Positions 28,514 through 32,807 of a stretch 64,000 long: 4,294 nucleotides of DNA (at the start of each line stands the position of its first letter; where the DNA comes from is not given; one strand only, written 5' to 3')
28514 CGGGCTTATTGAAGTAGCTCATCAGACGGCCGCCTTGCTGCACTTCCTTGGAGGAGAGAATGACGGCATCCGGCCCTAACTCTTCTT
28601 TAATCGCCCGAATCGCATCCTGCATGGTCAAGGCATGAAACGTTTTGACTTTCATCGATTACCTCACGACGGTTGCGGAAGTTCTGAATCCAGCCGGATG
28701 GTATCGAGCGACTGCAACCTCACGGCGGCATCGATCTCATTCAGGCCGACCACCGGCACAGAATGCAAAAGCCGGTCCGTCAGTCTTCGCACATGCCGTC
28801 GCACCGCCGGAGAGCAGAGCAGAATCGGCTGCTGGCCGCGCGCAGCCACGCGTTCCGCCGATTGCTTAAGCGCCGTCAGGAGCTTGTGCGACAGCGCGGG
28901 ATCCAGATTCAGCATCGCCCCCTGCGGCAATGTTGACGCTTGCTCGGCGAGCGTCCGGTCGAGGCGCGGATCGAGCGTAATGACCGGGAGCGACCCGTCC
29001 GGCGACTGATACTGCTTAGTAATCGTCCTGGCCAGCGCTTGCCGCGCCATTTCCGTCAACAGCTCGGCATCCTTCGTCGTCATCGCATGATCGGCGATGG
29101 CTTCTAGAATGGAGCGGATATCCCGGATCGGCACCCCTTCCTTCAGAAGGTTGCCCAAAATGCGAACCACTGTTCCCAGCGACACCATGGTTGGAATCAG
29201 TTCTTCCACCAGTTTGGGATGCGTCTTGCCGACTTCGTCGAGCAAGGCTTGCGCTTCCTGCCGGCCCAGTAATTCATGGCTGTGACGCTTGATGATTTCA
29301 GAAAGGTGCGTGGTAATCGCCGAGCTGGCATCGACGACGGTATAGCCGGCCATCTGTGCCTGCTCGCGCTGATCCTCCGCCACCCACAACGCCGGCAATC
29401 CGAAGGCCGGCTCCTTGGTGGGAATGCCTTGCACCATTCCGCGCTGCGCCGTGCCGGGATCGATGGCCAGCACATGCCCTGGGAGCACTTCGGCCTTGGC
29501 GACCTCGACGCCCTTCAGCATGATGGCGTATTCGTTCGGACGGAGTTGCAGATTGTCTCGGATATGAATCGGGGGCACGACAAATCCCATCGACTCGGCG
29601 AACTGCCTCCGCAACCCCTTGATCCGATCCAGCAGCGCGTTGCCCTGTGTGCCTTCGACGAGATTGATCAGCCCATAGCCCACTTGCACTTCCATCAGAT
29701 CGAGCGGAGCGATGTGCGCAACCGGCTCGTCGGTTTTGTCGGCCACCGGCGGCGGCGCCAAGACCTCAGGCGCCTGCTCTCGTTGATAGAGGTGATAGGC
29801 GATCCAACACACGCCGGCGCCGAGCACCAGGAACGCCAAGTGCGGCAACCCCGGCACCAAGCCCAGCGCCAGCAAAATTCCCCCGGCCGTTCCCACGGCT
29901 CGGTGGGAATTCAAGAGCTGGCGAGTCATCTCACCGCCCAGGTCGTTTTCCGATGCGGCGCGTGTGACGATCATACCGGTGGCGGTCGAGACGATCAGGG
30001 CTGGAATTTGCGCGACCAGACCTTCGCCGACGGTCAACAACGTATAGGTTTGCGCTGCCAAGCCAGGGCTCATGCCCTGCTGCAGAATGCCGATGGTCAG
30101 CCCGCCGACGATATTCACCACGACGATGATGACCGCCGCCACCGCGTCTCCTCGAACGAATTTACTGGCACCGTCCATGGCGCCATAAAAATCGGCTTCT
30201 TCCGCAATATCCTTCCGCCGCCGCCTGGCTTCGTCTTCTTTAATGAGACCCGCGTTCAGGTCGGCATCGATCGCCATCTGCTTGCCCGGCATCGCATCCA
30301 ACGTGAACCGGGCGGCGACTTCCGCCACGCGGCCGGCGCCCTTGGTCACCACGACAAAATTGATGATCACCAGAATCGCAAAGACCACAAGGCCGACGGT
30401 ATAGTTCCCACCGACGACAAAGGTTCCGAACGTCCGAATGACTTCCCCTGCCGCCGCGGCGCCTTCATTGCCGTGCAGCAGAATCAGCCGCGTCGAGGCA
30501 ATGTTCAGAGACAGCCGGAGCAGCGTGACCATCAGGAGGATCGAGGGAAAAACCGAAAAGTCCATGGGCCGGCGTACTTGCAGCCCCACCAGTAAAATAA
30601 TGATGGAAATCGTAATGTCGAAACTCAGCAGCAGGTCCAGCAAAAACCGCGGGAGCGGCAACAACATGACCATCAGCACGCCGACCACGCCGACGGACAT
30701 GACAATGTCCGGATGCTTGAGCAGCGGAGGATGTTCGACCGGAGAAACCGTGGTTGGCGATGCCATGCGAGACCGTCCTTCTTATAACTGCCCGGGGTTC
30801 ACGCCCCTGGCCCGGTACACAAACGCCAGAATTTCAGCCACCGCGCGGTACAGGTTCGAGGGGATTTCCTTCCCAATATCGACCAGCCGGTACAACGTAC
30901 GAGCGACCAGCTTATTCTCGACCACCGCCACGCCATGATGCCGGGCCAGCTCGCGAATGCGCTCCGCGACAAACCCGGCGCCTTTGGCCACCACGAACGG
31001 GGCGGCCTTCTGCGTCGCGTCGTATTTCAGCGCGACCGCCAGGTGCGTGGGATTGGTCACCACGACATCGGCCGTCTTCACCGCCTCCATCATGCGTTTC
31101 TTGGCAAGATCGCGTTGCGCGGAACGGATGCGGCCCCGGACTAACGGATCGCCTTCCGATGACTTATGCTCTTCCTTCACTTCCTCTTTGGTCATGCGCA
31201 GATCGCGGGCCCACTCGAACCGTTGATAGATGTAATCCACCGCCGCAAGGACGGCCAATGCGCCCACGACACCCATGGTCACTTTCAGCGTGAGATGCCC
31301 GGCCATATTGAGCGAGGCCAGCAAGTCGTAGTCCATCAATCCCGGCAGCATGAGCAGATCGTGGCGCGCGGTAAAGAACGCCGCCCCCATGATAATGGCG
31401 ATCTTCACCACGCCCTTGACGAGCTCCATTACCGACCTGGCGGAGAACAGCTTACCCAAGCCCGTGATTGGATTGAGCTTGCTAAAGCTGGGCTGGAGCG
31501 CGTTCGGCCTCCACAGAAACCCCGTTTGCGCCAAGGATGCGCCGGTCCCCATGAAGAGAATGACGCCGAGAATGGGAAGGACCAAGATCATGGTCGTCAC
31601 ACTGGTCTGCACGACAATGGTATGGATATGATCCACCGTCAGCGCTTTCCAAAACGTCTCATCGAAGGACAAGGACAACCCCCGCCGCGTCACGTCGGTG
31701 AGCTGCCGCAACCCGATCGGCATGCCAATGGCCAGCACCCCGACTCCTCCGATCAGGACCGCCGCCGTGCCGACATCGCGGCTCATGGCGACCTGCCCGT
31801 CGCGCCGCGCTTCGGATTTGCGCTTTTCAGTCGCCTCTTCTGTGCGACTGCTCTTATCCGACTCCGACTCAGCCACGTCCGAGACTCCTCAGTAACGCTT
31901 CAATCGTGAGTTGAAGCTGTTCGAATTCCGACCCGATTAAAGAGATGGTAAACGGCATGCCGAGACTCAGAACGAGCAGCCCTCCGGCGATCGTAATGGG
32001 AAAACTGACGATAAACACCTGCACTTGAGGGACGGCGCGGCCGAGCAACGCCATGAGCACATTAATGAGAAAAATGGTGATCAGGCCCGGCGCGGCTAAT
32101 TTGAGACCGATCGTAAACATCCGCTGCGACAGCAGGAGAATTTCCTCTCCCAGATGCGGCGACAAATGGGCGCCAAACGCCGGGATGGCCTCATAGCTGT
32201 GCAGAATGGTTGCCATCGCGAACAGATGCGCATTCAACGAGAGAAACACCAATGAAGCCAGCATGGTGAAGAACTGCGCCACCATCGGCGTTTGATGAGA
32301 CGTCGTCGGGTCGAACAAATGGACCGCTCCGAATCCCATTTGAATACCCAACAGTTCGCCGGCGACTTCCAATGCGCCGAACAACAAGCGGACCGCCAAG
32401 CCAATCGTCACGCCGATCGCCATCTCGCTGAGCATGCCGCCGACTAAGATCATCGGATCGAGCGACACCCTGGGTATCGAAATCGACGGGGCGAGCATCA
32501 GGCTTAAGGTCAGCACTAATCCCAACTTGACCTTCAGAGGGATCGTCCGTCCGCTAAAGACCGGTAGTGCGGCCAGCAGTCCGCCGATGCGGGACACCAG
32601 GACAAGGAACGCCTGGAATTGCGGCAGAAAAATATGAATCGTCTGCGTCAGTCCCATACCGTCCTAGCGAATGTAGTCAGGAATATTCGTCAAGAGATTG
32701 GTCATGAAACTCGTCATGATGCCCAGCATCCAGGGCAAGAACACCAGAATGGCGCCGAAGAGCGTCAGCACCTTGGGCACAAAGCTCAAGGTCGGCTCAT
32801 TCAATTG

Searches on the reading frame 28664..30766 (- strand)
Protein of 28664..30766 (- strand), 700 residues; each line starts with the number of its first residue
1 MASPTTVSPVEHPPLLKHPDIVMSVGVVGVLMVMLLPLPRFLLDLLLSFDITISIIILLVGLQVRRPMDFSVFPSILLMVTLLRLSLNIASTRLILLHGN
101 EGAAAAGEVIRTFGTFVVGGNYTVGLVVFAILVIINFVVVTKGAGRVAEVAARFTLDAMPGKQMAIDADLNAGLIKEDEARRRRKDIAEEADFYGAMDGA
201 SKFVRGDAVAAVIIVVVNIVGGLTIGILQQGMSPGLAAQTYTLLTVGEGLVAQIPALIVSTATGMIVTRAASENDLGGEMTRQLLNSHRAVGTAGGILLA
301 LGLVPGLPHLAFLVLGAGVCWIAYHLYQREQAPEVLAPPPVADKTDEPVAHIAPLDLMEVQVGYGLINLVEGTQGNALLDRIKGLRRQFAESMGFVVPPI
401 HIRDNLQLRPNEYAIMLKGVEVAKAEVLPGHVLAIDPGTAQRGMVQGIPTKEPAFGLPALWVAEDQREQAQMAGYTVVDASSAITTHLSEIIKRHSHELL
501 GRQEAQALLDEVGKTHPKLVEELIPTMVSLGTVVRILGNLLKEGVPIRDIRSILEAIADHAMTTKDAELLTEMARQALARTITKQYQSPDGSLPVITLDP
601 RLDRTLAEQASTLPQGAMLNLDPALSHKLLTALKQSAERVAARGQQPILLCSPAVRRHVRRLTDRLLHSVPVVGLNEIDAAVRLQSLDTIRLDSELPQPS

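Call 75: search_protein_families(library=pfam, proteins=[window:28664-30766:-], max_evalue=0.00001)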
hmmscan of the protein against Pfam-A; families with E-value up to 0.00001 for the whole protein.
window:28664-30766:- (700 aa): 1 family
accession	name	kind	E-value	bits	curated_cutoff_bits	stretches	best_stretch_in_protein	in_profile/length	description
PF00771.25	FHIPEP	-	2.6e-273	908.9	29.1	1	30-682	1-656/657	FHIPEP family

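Call 87: list_cluster_members(proteins=[window:28664-30766:-, window:44206-45231:-, window:41865-43256:-])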
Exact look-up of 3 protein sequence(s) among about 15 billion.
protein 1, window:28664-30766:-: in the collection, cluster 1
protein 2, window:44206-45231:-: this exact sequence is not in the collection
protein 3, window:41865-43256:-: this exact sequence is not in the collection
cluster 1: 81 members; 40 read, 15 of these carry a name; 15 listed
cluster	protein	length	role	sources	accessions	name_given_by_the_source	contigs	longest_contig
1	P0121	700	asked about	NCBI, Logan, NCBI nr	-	-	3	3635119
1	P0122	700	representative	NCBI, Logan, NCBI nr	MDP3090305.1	MAG: flagellar biosynthesis protein FlhA [Nitrospira sp.] | flagellar biosynthesis protein FlhA [Nitrospira sp.]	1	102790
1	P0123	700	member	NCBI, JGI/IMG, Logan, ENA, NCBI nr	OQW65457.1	MAG: flagellar biosynthesis protein FlhA [Nitrospira sp. ST-bin5]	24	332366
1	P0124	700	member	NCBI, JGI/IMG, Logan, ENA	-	flagellar biosynthesis protein FlhA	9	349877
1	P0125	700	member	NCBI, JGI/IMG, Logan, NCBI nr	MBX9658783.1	MAG: flagellar biosynthesis protein FlhA [Nitrospiraceae bacterium] | flagellar biosynthesis protein FlhA | flagellar biosynthesis protein FlhA [Nitrospiraceae bacterium]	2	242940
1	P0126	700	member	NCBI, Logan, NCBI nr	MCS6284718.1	MAG: flagellar biosynthesis protein FlhA [Nitrospira sp.] | flagellar biosynthesis protein FlhA [Nitrospira sp.]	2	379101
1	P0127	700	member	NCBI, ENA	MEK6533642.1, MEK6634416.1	MAG: flagellar biosynthesis protein FlhA [Nitrospirota bacterium]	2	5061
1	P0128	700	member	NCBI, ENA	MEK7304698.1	MAG: flagellar biosynthesis protein FlhA [Nitrospirota bacterium]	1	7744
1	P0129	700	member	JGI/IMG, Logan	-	flagellar biosynthesis protein FlhA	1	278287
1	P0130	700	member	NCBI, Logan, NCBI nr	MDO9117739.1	MAG: flagellar biosynthesis protein FlhA [Nitrospira sp.] | flagellar biosynthesis protein FlhA [Nitrospira sp.]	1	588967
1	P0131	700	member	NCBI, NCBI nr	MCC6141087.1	MAG: flagellar biosynthesis protein FlhA [Nitrospira sp.] | flagellar biosynthesis protein FlhA [Nitrospira sp.]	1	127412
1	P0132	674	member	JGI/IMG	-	flagellar biosynthesis protein FlhA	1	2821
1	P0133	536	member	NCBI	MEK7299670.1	MAG: flagellar biosynthesis protein FlhA, partial [Nitrospirota bacterium]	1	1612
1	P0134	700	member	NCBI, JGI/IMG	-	flagellar biosynthesis protein FlhA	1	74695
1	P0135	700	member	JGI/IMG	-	flagellar biosynthesis protein FlhA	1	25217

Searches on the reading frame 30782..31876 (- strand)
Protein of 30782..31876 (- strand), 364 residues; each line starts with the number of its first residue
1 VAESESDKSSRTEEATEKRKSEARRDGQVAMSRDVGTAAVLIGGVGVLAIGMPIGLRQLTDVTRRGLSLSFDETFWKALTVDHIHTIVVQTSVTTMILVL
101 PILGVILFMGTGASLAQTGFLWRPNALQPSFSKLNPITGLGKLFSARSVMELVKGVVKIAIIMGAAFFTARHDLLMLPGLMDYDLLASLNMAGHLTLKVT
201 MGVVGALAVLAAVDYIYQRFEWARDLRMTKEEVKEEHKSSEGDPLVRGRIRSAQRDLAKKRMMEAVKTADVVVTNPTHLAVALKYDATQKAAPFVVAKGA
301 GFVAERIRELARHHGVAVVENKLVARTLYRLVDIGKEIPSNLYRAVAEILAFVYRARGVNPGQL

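Call 75: search_protein_families(library=pfam, proteins=[window:30782-31876:-], max_evalue=0.00001)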
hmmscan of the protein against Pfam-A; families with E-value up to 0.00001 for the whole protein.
window:30782-31876:- (364 aa): 1 family
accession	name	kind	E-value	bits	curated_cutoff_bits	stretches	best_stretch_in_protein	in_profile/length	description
PF01312.24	Bac_export_2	-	1.4e-120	403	24.4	1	10-353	2-335/335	FlhB HrpN YscU SpaS Family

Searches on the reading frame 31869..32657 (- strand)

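Call 75: search_protein_families(library=pfam, proteins=[window:31869-32657:-], max_evalue=0.00001)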
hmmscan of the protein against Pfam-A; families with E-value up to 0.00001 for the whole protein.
window:31869-32657:- (262 aa): 1 family
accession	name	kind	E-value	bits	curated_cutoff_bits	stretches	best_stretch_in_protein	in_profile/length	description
PF01311.25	Bac_export_1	-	8.3e-60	202.7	27.8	1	15-247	2-229/230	Bacterial export proteins, family 1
